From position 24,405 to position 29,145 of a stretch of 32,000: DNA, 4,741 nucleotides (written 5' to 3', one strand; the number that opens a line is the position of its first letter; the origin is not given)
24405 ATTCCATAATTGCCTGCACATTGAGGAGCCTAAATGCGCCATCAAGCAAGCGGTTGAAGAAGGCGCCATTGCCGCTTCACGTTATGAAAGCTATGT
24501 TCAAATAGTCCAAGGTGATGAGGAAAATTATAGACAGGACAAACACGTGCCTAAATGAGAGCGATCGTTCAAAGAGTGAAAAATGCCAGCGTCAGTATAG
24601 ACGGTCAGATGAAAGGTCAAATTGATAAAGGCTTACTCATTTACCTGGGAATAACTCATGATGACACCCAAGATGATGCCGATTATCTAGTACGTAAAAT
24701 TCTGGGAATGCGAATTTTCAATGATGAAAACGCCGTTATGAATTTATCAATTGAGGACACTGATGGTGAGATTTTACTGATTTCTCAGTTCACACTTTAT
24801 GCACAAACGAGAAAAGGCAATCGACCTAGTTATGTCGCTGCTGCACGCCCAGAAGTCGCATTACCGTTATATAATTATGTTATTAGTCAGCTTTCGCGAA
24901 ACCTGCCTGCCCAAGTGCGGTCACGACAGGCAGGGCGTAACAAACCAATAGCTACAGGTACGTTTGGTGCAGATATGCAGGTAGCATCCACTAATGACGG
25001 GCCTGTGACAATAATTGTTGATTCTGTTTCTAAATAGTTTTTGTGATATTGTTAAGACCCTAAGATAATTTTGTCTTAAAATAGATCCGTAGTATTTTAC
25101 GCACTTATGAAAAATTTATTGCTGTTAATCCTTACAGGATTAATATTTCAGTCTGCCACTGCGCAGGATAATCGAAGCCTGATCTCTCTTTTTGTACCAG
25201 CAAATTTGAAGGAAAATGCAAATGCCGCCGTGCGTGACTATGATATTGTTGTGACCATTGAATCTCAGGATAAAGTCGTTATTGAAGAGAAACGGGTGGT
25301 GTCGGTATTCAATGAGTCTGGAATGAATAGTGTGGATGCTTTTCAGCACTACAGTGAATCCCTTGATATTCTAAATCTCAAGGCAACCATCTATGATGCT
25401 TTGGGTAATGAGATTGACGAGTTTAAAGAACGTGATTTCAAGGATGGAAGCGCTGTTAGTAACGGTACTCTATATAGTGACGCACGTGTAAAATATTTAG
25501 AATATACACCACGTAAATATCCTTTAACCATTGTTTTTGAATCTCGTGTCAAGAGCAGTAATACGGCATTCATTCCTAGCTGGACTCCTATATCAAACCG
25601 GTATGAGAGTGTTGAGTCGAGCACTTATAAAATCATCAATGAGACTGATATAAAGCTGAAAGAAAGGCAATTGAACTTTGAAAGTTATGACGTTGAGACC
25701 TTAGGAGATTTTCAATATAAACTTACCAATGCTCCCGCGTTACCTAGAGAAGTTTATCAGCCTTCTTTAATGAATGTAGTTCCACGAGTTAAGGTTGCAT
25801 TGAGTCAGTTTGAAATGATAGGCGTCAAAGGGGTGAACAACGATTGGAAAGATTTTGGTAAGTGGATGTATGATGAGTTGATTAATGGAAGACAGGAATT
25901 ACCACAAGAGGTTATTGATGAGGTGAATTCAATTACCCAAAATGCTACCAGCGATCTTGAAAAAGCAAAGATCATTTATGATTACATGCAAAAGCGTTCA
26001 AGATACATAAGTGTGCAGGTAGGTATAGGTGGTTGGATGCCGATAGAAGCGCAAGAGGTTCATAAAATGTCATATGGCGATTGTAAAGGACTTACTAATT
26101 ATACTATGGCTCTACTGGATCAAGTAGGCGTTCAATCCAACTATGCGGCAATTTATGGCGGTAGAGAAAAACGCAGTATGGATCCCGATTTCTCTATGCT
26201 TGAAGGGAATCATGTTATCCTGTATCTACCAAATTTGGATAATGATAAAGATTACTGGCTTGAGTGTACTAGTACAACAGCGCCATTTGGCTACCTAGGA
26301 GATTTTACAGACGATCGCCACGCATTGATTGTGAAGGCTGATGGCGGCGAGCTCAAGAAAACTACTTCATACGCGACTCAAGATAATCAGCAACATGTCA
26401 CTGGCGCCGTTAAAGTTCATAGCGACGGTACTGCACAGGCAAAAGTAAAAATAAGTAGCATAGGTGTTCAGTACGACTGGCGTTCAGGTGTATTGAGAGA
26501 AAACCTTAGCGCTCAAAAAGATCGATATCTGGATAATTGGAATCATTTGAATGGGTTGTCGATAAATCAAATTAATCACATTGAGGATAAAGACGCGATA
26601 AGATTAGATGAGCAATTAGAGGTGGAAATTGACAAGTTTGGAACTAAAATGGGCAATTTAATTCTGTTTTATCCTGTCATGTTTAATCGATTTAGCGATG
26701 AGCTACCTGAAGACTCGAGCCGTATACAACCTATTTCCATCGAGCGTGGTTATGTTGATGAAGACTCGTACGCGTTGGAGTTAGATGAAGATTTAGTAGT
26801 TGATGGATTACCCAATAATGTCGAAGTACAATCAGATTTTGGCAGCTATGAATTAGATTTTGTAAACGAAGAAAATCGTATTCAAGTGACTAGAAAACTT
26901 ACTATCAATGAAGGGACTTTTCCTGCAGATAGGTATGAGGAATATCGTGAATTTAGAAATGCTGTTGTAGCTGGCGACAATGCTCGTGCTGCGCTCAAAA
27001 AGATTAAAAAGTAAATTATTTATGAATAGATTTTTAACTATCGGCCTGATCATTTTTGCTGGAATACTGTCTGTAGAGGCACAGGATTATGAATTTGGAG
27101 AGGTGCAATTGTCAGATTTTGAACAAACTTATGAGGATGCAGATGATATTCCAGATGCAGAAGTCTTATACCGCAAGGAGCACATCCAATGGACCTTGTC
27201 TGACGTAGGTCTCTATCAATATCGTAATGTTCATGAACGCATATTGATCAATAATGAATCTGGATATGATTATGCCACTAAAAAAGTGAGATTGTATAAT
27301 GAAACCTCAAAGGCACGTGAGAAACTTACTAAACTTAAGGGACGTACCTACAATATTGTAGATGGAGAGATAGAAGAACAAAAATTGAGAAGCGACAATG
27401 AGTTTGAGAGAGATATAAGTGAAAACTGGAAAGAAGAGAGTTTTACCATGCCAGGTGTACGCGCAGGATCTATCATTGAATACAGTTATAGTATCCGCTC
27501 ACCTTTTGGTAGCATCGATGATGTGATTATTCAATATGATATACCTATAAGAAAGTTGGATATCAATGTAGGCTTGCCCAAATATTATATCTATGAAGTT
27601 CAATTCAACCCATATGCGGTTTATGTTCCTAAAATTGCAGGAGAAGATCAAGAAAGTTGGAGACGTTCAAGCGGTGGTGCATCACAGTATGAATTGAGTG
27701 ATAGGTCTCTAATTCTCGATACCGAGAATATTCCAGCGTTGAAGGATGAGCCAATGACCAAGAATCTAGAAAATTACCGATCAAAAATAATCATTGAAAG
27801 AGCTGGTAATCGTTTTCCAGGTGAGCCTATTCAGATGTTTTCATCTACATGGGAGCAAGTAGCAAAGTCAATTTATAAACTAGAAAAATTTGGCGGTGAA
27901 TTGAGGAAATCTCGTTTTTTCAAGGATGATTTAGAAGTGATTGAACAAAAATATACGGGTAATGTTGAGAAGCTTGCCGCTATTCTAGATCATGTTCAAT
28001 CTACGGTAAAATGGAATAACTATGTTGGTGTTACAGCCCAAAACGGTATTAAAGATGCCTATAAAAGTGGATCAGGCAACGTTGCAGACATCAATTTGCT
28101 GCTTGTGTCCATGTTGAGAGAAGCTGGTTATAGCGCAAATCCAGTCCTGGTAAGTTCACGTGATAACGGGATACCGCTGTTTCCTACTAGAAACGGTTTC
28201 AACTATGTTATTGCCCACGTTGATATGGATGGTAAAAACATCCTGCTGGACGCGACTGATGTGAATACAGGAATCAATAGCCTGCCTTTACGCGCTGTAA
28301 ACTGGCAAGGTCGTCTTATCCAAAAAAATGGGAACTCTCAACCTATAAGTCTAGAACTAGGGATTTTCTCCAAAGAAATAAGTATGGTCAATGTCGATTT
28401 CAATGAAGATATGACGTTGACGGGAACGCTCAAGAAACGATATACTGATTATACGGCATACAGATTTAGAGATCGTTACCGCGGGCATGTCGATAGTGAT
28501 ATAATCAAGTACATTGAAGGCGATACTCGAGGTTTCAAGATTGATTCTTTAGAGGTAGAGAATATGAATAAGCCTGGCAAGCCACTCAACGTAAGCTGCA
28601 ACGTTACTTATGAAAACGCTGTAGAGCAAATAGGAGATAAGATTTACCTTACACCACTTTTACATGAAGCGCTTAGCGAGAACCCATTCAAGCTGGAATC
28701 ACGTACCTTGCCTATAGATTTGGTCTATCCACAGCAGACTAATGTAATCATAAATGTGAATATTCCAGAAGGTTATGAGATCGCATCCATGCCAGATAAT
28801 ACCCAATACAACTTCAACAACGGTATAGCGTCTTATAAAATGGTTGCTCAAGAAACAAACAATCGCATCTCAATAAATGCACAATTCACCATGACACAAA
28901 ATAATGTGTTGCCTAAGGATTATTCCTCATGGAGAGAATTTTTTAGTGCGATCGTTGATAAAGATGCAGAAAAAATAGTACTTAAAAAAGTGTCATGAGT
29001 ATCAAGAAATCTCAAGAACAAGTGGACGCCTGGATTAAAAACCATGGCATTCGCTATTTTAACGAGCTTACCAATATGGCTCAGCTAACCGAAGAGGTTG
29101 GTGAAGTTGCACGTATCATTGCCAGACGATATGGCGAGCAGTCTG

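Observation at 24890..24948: Repeat element translated as an extra loop inside D-aminoacyl-tRNA deacylase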

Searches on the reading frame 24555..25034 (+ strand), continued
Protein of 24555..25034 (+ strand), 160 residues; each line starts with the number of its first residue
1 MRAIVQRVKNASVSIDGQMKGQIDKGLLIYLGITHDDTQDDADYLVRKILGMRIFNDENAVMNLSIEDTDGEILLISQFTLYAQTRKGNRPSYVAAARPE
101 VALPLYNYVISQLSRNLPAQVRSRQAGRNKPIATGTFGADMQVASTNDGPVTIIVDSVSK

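Call 54: search_solved_structures(query=window:24555-25034:+, show_alignments=5, max_evalue=1e-20)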
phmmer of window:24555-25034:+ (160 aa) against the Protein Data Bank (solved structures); distinct sequences matched with E-value up to 1e-20: 5.
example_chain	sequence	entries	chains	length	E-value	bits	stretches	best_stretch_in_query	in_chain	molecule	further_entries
1j7g_A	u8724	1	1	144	1.1e-36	129.2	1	2-153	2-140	D-tyrosyl-tRNA(Tyr) deacylase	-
2dbo_A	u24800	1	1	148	3.3e-34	121.2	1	1-157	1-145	D-tyrosyl-tRNA(Tyr) deacylase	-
1jke_A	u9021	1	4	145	1.6e-32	115.8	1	2-153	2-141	D-Tyr-tRNATyr deacylase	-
3knf_A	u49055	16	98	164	1.1e-27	100.1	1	1-157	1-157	D-tyrosyl-tRNA(Tyr) deacylase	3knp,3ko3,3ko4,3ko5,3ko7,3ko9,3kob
2okv_A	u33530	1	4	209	6.8e-26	94.3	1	1-157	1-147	Probable D-tyrosyl-tRNA(Tyr) deacylase 1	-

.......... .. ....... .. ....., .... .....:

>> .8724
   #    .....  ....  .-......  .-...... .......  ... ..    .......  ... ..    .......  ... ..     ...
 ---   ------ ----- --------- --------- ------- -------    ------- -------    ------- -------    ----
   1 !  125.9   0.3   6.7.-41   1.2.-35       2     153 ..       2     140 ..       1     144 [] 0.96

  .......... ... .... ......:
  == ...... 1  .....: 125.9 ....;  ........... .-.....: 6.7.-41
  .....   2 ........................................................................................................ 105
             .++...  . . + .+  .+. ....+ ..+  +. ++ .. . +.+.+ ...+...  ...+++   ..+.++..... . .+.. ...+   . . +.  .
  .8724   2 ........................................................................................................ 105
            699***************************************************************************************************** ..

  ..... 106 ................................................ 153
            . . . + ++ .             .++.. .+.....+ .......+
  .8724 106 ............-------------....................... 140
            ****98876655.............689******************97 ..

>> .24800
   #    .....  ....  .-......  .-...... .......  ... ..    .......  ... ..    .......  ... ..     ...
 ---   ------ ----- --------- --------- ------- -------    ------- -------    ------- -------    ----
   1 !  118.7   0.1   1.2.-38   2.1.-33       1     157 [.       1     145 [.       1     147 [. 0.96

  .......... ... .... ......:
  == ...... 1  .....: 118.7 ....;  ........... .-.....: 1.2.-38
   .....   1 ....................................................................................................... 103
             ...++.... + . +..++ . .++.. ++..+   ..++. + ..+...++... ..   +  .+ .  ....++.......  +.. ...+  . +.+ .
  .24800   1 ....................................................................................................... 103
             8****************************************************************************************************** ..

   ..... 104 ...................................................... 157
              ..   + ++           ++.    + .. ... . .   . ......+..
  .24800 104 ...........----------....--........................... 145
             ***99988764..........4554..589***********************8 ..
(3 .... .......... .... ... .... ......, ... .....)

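Call 59: fold_search(model_id=the predicted structure, library=pdb)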
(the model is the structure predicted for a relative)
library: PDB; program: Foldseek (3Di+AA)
matches with E <= 10: 253; with E <= 0.001: 76
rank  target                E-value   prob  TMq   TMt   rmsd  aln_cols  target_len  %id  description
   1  1j7g                  5.4e-17  1.00  0.85  0.94   1.4       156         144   45  Structure of YihZ from Haemophilus influenzae (HI0670), a D-Tyr-tRNA(Tyr) deacylase (released 2003-04-22)
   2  5j61_C                1.4e-16  1.00  0.86  0.90   2.2       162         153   37  D-aminoacyl-tRNA deacylase (DTD) from Plasmodium falciparum in complex with glycyl-3'-aminoadenosine at 2.10 Angstrom  (released 2016-09-21)
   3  3lmv_A                1.5e-16  1.00  0.88  0.92   1.8       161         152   37  D-Tyr-tRNA(Tyr) Deacylase from plasmodium falciparum in complex with hepes (released 2010-03-02)
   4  1jke_A                1.7e-16  1.00  0.82  0.91   3.1       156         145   40  D-Tyr tRNATyr deacylase from Escherichia coli (released 2002-01-25)
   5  3knf_E                1.8e-16  1.00  0.88  0.93   1.7       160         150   37  Crystal structure of D-Tyr-tRNA(Tyr) deacylase from Plasmodium falciparum (released 2009-12-01)
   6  3ko9_F                2.5e-16  1.00  0.85  0.91   2.2       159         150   38  DTD from Plasmodium falciparum in complex with D-Arginine (released 2009-12-01)
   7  3ko7_E                2.7e-16  1.00  0.86  0.92   1.7       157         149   38  DTD from Plasmodium falciparum in complex with D-Lysine (released 2009-12-01)
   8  4nbj_G                2.9e-16  1.00  0.87  0.92   1.8       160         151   36  D-aminoacyl-tRNA deacylase (DTD) from Plasmodium falciparum in complex with D-tyrosyl-3'-aminoadenosine at 2.20 Angstr (released 2013-12-18)
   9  3knf_A                3.5e-16  1.00  0.88  0.93   1.8       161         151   37  Crystal structure of D-Tyr-tRNA(Tyr) deacylase from Plasmodium falciparum (released 2009-12-01)
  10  3knf_D                3.7e-16  1.00  0.88  0.91   1.6       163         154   36  Crystal structure of D-Tyr-tRNA(Tyr) deacylase from Plasmodium falciparum (released 2009-12-01)
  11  5j61_E                4.8e-16  1.00  0.87  0.91   2.1       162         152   36  D-aminoacyl-tRNA deacylase (DTD) from Plasmodium falciparum in complex with glycyl-3'-aminoadenosine at 2.10 Angstrom  (released 2016-09-21)
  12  4nbj_A                5.4e-16  1.00  0.88  0.91   1.8       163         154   36  D-aminoacyl-tRNA deacylase (DTD) from Plasmodium falciparum in complex with D-tyrosyl-3'-aminoadenosine at 2.20 Angstr (released 2013-12-18)
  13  3ko7_D                5.8e-16  1.00  0.86  0.92   1.5       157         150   38  DTD from Plasmodium falciparum in complex with D-Lysine (released 2009-12-01)
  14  4nbj_F                6.2e-16  1.00  0.88  0.91   1.8       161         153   37  D-aminoacyl-tRNA deacylase (DTD) from Plasmodium falciparum in complex with D-tyrosyl-3'-aminoadenosine at 2.20 Angstr (released 2013-12-18)
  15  3ko4_D                6.6e-16  1.00  0.87  0.92   2.1       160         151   38  Crystal structure of D-Tyr-tRNA(Tyr) deacylase from Plasmodium falciparum in complex with ADP (released 2009-12-01)
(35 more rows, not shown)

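Call 73: search_protein_families(library=ncbifam, proteins=[window:24555-25034:+], max_evalue=0.001)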
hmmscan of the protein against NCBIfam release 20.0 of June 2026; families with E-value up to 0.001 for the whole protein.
window:24555-25034:+ (160 aa): 1 family
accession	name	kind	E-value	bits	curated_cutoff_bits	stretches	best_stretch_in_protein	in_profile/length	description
TIGR00256.1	TIGR00256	equivalog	7.2e-51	172.5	101.5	1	1-157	1-145/146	D-aminoacyl-tRNA deacylase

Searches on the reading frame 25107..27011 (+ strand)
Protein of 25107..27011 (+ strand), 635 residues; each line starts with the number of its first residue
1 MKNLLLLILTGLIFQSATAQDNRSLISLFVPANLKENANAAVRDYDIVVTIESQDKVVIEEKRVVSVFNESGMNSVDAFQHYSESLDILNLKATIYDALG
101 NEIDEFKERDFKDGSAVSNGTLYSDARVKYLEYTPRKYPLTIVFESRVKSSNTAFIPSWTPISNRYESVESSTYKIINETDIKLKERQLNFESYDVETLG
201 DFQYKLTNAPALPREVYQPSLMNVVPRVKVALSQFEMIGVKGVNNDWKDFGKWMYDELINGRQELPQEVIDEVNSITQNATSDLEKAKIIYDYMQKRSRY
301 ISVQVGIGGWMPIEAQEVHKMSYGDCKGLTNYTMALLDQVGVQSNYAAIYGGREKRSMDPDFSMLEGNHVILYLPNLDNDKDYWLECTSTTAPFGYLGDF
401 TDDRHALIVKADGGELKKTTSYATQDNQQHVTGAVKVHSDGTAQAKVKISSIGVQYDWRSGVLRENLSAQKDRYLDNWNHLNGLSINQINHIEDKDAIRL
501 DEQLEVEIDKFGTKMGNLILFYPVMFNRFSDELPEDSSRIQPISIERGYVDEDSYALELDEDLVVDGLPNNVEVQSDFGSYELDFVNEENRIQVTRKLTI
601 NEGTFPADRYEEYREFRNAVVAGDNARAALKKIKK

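Call 10: search_protein_families(library=pfam, proteins=[window:25107-27011:+])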
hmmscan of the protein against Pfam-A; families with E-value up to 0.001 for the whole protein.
window:25107-27011:+ (635 aa): 3 families
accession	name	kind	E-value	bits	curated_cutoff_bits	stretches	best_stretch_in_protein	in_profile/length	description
PF12969.12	DUF3857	-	5.2e-11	43.3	24.6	1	57-187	5-140/170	Domain of Unknown Function with PDB structure (DUF3857)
PF12970.12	DUF3858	-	4.7e-07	30.4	27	1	538-616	24-102/116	Domain of Unknown Function with PDB structure (DUF3858)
PF01841.26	Transglut_core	-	0.00012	22.8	23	1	274-354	5-82/108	Transglutaminase-like superfamily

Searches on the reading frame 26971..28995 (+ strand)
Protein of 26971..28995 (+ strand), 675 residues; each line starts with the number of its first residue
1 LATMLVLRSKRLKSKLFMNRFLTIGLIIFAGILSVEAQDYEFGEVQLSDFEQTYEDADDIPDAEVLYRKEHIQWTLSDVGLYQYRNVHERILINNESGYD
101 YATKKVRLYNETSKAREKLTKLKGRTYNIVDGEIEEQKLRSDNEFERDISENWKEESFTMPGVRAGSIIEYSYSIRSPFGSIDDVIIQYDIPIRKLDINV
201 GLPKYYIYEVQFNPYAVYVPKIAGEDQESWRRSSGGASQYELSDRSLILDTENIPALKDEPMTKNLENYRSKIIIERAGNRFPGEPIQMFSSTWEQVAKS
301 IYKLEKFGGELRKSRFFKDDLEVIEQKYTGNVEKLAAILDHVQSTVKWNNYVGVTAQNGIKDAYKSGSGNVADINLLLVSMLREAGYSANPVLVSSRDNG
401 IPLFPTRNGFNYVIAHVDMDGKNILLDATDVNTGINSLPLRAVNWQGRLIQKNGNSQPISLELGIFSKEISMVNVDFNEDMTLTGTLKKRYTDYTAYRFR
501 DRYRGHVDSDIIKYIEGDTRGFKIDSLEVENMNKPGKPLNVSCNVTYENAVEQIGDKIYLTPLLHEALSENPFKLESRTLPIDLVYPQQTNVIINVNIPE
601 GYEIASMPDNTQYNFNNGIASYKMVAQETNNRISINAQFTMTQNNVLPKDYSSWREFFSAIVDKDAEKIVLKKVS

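Call 58: search_protein_families(library=pfam, proteins=[window:26971-28995:+], max_evalue=0.00001)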
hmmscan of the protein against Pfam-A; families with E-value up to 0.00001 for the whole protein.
window:26971-28995:+ (675 aa): 1 family
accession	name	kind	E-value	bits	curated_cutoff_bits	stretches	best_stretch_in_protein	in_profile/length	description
PF12969.12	DUF3857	-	6.9e-08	33.1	24.6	1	84-230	6-159/170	Domain of Unknown Function with PDB structure (DUF3857)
